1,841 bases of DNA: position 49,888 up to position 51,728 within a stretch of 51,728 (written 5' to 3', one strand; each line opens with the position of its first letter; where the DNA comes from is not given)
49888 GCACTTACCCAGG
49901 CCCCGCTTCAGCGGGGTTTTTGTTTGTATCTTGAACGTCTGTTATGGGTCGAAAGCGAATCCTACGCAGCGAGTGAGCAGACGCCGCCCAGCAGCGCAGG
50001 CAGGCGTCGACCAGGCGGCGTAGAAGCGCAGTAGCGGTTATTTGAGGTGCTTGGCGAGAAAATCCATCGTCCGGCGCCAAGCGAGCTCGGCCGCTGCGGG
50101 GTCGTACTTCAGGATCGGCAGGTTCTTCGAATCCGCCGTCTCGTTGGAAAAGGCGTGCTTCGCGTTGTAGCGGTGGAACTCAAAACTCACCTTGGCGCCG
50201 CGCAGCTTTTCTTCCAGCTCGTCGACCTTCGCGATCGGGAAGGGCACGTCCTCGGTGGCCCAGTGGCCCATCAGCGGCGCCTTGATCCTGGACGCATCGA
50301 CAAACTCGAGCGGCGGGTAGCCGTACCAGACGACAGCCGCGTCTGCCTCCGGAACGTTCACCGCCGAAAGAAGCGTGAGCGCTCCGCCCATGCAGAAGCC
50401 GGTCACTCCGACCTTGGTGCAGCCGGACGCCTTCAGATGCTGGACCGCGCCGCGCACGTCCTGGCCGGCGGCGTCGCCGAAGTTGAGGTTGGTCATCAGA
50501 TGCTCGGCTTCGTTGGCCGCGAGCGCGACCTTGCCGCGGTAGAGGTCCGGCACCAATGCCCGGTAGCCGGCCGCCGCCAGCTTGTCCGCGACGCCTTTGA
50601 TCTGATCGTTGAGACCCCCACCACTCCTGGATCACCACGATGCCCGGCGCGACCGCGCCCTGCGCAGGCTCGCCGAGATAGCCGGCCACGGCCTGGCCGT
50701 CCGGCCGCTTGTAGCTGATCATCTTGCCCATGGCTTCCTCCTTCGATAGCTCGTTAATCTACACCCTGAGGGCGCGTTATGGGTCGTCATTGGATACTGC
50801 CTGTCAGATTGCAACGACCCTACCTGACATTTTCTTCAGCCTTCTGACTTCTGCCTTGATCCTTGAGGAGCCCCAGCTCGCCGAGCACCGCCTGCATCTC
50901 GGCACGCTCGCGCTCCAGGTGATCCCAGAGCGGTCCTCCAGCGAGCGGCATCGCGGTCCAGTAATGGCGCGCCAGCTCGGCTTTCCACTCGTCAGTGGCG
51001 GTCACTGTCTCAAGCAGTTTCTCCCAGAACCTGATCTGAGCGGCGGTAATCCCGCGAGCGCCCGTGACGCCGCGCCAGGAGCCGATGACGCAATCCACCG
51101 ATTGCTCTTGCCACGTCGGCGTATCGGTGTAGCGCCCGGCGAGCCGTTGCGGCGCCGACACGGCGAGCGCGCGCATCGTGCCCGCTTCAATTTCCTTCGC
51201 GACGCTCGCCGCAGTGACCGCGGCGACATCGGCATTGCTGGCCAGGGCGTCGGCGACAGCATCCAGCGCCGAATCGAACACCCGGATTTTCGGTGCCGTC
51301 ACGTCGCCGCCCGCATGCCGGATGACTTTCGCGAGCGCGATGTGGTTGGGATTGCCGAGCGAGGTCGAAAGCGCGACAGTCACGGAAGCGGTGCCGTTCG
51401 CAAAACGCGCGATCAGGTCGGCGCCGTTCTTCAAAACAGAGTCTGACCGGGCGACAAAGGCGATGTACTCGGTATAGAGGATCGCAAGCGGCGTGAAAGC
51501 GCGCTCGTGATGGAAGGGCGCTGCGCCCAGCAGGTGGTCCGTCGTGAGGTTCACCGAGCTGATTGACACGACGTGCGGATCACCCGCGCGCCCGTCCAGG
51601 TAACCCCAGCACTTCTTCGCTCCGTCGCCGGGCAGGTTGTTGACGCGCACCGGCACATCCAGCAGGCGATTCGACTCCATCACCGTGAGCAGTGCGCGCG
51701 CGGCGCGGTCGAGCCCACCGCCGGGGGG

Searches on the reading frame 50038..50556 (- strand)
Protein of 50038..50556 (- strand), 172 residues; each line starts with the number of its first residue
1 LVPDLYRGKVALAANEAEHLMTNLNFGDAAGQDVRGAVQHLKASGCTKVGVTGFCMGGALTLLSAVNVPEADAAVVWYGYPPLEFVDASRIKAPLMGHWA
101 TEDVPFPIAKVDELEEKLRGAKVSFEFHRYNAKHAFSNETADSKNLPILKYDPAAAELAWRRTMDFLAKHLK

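Call 7: search_protein_families(library=pfam, proteins=[window:50038-50556:-], max_evalue=1)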
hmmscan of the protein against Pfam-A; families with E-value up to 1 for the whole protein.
window:50038-50556:- (172 aa): 5 families
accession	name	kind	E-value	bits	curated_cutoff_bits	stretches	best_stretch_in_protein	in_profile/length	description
PF01738.24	DLH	-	1.8e-38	132.7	21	1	1-170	45-216/217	Dienelactone hydrolase family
PF08840.17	BAAT_C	-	0.00038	21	20.9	1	47-79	22-54/210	BAAT / Acyl-CoA thioester hydrolase C terminal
PF12697.13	Abhydrolase_6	-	0.065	14.3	26.3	1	26-82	48-94/217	Alpha/beta hydrolase family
PF01764.32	Lipase_3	-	0.065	13.6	22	1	32-70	47-86/140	Lipase (class 3)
PF12740.14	PETase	-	0.15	11.9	28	1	47-76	125-154/263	PET hydrolase-like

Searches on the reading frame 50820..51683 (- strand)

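Call 7: search_protein_families(library=pfam, proteins=[window:50820-51683:-], max_evalue=1)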
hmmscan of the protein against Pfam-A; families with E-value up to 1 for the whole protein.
window:50820-51683:- (287 aa): 1 family
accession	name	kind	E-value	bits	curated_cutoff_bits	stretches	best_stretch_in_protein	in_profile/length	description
PF03401.19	TctC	-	6.5e-10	39.4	27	1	7-211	12-213/274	Tripartite tricarboxylate transporter family receptor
